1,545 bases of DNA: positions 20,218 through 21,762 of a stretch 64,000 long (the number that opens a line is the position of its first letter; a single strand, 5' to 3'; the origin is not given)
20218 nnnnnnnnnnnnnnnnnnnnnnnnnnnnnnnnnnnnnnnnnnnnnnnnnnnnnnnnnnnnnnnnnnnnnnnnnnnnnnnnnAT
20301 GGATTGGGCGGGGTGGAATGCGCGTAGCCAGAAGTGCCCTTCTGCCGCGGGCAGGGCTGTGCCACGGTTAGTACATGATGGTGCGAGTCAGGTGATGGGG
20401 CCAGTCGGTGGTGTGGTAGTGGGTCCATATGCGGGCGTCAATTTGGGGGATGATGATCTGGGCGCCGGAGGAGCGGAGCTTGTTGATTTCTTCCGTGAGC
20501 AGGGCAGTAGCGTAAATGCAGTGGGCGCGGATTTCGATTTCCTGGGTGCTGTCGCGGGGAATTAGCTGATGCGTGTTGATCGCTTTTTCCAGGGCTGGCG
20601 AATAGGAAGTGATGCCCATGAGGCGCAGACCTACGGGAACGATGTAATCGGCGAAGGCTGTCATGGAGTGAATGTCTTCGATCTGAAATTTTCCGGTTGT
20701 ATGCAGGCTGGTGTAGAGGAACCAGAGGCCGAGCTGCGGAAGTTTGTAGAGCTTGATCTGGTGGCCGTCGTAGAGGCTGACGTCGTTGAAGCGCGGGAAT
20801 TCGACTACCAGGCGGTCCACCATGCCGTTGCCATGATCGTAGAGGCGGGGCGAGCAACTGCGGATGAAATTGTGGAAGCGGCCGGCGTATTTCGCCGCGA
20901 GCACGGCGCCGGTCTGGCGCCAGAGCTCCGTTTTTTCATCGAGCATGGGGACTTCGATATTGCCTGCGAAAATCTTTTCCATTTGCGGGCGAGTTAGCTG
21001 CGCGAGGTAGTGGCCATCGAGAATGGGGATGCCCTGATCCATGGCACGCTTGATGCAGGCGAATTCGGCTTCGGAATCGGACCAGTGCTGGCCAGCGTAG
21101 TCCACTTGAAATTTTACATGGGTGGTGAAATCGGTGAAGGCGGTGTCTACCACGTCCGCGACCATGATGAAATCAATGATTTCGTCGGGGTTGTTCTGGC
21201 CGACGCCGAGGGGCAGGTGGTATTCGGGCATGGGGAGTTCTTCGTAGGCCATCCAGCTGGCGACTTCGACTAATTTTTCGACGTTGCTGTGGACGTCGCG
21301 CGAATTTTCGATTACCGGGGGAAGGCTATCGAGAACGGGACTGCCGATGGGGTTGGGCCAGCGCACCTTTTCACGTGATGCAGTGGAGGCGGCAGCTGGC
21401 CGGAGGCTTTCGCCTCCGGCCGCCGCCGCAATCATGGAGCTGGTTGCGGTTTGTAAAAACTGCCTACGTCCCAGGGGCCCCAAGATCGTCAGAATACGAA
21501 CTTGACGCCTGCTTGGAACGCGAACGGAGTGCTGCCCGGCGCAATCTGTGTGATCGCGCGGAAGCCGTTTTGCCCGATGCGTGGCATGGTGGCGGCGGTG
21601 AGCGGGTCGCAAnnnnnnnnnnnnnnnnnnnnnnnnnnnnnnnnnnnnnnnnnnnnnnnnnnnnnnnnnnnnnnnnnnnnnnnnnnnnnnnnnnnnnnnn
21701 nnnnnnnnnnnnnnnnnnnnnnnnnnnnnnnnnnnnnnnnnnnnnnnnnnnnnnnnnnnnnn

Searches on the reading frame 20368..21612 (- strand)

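Call 14: search_protein_families(library=pfam, proteins=[window:20368-21612:-])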
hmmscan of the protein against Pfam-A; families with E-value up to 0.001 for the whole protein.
window:20368-21612:- (414 aa): 1 family
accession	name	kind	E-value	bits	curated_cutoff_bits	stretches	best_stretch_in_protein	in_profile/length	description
PF10343.14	Q_salvage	-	1.8e-54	185.7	25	1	140-414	5-285/285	Queuosine salvage protein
